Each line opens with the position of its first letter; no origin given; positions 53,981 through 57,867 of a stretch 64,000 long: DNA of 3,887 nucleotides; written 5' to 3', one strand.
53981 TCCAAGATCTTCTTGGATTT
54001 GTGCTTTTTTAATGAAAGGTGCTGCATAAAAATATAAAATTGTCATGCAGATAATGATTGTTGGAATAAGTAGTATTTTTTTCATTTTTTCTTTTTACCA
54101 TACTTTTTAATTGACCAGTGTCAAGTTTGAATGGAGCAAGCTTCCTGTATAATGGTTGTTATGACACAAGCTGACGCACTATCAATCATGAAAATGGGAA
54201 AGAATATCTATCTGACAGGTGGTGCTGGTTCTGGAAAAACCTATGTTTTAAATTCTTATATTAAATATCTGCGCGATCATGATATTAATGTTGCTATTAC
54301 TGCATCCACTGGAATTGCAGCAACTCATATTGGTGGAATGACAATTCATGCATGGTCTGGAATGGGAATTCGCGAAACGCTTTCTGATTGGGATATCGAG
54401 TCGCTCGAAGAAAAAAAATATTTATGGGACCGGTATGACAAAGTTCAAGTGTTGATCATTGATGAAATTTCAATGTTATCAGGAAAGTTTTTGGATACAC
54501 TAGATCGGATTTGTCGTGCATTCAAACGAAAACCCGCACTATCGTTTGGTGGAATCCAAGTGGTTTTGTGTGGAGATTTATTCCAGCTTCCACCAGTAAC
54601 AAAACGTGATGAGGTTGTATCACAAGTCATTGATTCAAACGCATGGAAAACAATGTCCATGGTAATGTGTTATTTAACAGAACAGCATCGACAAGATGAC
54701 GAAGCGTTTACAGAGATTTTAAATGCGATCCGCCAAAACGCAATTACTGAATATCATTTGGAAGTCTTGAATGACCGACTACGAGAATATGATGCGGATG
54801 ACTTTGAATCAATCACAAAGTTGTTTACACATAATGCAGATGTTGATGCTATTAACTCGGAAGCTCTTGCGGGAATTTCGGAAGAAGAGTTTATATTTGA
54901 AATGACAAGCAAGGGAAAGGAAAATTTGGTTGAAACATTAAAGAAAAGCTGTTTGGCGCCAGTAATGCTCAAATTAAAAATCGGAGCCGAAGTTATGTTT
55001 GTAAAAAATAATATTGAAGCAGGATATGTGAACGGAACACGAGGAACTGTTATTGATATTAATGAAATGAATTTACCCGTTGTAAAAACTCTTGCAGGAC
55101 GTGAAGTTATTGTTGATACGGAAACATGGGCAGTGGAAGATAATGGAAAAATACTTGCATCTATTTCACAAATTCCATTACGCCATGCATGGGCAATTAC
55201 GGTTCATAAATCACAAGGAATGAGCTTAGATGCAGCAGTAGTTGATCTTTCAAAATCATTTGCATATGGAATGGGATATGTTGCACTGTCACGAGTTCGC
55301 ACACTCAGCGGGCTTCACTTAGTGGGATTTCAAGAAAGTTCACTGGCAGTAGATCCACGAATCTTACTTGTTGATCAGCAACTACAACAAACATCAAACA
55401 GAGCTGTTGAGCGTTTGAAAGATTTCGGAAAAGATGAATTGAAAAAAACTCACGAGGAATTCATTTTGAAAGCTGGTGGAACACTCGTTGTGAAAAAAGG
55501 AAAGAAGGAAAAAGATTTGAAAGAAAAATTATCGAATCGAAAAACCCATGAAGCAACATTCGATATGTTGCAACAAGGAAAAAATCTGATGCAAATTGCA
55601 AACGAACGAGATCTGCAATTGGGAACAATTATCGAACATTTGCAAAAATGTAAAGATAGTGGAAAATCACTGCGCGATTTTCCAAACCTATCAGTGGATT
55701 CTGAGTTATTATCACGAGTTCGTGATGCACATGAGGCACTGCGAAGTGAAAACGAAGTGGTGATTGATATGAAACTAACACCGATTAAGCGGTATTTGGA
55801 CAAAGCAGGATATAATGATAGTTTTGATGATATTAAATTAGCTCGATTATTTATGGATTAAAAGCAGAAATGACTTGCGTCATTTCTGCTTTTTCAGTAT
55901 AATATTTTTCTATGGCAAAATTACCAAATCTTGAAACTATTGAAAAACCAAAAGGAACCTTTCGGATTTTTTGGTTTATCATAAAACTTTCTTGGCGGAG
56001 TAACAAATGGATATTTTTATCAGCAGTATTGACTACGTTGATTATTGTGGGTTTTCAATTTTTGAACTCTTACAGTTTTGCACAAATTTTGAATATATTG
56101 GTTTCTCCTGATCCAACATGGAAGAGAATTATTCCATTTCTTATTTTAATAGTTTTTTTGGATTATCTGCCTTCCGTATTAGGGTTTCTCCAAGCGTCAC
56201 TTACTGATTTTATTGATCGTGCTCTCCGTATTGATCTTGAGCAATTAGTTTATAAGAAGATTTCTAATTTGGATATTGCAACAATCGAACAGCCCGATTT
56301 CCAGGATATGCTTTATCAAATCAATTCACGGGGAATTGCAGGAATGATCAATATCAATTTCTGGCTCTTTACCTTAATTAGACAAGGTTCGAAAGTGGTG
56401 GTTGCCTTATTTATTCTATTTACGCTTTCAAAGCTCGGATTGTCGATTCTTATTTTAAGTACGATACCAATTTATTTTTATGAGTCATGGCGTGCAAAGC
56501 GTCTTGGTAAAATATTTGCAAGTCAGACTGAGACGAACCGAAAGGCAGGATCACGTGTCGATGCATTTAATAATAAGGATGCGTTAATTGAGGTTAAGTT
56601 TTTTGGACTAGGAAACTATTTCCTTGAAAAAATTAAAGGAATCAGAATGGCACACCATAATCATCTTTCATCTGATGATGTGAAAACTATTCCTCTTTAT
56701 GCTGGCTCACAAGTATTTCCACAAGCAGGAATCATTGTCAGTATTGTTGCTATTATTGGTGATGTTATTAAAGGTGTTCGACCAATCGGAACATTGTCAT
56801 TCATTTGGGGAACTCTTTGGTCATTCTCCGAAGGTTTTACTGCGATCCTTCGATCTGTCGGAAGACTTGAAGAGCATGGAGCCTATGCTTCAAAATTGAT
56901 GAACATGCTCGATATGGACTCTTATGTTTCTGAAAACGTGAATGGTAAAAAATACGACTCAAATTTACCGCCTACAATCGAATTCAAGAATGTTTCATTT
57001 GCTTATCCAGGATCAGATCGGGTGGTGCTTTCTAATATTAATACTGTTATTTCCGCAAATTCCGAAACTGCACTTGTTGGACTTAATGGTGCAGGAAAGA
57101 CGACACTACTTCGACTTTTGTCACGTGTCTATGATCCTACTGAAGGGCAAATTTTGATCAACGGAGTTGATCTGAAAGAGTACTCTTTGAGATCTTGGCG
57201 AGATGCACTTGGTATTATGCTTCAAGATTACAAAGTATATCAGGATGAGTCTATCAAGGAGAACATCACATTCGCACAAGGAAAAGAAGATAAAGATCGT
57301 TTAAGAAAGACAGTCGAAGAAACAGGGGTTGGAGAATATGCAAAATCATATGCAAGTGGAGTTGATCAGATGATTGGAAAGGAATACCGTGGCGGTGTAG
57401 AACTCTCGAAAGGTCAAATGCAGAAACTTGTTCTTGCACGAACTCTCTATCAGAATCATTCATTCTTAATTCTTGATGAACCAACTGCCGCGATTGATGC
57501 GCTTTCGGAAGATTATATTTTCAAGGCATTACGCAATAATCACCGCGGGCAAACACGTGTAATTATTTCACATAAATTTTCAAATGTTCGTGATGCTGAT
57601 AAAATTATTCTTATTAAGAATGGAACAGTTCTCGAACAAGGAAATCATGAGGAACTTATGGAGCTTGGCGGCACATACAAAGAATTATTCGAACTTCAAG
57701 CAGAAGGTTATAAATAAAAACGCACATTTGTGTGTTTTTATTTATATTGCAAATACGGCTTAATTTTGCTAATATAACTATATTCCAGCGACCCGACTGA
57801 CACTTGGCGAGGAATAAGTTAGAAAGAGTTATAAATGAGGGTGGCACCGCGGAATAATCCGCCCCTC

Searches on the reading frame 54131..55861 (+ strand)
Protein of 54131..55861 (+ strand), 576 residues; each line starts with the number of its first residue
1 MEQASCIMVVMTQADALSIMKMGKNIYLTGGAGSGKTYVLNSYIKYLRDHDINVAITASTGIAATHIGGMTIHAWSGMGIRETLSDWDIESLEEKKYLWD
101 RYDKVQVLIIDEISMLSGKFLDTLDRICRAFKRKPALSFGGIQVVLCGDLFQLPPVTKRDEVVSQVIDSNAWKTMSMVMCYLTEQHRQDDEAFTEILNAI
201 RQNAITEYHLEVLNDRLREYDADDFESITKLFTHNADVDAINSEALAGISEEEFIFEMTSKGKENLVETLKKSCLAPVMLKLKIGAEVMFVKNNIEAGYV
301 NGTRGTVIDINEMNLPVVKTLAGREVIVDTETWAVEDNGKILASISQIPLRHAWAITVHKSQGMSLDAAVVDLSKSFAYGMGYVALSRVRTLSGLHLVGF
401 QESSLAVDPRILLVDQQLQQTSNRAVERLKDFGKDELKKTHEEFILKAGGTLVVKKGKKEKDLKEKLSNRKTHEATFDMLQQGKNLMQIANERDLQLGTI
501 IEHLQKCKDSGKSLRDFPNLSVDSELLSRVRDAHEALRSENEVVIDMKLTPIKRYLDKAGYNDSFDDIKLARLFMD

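Call 11: search_protein_families(library=pfam, proteins=[window:54131-55861:+])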
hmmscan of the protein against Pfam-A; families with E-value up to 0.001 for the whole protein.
window:54131-55861:+ (576 aa): 12 families
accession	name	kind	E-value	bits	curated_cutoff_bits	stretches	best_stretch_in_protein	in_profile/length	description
PF05970.20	PIF1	-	1.9e-38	132.7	25.9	1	18-195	17-207/223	PIF1-like helicase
PF13604.12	AAA_30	-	3.9e-17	63.1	27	1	13-214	6-181/191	AAA domain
PF14493.12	HTH_40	-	4.1e-14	53.1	27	1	472-571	1-88/89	Helix-turn-helix domain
PF13245.12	AAA_19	-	1.9e-13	51.2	25.1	1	14-157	2-133/134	AAA domain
PF21530.3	Pif1_2B_dom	-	1e-10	41.6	23.9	1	266-309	2-46/47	DNA helicase Pif1, 2B domain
PF13401.12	AAA_22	-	4.6e-07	30.6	27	1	24-149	6-123/130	AAA domain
PF13538.12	UvrD_C_2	-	7.4e-05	23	27.4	1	352-392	1-48/52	UvrD-like helicase C-terminal domain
PF18335.7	SH3_13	-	0.00012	22.2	41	0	282-314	26-58/65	ATP-dependent RecD-like DNA helicase SH3 domain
PF02689.20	Herpes_Helicase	-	0.00014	20.5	27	0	342-391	719-770/808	Helicase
PF00270.35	DEAD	-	0.00016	21.9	26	0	97-132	114-146/167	DEAD/DEAH box helicase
PF00580.27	UvrD-helicase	-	0.00061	20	23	0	19-49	9-39/271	UvrD/REP helicase N-terminal domain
PF00437.27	T2SSE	-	0.00082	18.6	24.9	0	23-59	142-179/370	Type II/IV secretion system protein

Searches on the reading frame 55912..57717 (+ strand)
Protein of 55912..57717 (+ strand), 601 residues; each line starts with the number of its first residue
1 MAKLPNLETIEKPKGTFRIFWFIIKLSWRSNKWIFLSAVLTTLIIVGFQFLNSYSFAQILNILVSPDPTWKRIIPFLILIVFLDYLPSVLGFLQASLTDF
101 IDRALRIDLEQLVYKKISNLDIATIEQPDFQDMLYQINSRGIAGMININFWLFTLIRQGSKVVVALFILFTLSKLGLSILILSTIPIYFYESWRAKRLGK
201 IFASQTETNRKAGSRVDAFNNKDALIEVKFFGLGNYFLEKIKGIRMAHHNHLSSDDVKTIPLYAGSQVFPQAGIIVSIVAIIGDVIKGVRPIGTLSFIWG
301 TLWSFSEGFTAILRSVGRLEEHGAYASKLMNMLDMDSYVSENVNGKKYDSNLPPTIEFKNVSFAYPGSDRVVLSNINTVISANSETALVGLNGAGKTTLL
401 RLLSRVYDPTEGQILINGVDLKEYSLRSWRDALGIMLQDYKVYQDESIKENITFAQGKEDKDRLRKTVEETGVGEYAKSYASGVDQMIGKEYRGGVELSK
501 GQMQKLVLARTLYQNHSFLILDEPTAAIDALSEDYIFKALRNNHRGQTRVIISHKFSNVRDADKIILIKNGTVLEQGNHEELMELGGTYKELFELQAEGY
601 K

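Call 11: search_protein_families(library=pfam, proteins=[window:55912-57717:+])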
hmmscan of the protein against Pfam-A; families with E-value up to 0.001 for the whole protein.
window:55912-57717:+ (601 aa): 4 families
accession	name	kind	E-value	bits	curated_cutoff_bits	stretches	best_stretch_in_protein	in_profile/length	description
PF00005.33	ABC_tran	-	4.1e-29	102.4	25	1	373-526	1-137/137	ABC transporter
PF00664.28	ABC_membrane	-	1.6e-07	31.7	28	1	38-249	4-214/274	ABC transporter transmembrane region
PF02463.25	SMC_N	-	5.4e-06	26.4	40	0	414-569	111-212/220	RecF/RecN/SMC N terminal domain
PF13304.12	AAA_21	-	1.5e-05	25.6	27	0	386-406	2-22/304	AAA domain, putative AbiEii toxin, Type IV TA system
